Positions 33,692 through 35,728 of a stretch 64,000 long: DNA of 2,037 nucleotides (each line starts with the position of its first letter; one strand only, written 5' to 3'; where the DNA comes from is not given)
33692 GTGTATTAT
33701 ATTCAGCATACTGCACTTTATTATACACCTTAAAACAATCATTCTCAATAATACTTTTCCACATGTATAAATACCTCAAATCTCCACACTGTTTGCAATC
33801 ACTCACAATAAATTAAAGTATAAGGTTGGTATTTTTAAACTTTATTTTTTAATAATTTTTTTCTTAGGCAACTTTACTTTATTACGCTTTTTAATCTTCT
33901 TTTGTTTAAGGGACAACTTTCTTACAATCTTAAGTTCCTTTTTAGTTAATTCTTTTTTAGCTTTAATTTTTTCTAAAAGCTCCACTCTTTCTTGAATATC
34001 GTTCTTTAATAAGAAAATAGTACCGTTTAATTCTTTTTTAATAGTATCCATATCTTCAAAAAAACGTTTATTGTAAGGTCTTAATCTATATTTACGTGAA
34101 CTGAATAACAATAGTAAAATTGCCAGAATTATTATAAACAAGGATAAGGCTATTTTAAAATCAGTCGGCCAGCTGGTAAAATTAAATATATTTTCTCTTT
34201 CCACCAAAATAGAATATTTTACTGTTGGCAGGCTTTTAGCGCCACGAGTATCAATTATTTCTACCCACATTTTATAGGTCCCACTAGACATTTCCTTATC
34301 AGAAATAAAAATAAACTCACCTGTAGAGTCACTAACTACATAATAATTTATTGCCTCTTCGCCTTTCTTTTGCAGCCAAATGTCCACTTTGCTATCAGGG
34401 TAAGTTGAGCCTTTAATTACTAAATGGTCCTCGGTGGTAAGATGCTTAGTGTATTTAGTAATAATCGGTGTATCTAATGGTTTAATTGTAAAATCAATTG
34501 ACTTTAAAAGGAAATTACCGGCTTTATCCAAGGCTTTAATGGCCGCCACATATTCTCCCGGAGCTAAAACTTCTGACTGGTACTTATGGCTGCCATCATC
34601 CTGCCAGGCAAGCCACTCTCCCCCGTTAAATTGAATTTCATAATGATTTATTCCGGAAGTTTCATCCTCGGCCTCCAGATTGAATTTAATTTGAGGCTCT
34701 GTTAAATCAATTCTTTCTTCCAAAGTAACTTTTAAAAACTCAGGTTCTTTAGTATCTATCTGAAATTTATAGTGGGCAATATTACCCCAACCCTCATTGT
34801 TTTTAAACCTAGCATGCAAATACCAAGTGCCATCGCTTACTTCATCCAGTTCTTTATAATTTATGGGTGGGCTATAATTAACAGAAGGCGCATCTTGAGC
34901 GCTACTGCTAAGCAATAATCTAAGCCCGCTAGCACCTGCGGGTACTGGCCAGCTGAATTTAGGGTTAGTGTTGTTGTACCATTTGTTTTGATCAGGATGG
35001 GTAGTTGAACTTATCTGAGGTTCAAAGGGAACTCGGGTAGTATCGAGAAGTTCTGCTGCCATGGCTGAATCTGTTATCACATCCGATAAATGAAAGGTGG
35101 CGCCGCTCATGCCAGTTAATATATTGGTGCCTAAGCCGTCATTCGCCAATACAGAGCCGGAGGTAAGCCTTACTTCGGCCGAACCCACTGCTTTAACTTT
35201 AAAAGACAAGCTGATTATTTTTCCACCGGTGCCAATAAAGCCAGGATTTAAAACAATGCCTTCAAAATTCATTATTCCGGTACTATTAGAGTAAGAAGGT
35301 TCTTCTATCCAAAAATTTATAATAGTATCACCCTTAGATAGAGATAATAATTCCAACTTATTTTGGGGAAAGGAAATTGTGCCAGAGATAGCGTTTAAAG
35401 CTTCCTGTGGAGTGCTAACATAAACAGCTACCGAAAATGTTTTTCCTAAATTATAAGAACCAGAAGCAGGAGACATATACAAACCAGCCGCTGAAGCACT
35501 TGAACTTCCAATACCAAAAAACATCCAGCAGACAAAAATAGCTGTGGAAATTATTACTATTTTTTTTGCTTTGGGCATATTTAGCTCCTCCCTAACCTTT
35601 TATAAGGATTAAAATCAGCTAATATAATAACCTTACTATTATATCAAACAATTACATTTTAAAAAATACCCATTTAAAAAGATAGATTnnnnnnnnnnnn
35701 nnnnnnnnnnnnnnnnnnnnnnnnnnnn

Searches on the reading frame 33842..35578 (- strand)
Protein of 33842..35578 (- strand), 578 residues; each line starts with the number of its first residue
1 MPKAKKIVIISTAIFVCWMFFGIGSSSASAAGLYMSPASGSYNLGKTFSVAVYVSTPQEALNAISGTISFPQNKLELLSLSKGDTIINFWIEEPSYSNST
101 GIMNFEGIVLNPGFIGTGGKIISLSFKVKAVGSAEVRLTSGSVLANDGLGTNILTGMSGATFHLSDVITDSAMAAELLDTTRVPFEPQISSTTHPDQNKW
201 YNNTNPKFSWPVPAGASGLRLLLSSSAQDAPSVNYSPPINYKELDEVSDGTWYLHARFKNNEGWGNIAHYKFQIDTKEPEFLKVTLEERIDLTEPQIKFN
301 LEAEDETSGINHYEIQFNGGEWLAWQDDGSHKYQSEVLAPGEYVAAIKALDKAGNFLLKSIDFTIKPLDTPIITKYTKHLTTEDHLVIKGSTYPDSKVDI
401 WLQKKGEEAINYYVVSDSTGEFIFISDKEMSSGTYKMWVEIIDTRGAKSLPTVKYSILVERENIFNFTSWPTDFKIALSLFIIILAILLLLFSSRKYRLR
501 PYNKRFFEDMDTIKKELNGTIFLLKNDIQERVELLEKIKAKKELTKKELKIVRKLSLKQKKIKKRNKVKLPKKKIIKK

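Call 75: search_protein_families(library=pfam, proteins=[window:33842-35578:-])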
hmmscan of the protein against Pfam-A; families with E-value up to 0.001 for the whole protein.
window:33842-35578:- (578 aa): 2 families
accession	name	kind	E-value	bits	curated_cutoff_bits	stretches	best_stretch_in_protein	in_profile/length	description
PF19077.6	Big_13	-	7.4e-12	46.1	27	0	378-449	21-91/102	Bacterial Ig-like domain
PF00963.24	Cohesin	-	7.6e-05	23.4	24.1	1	43-147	11-123/139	Cohesin domain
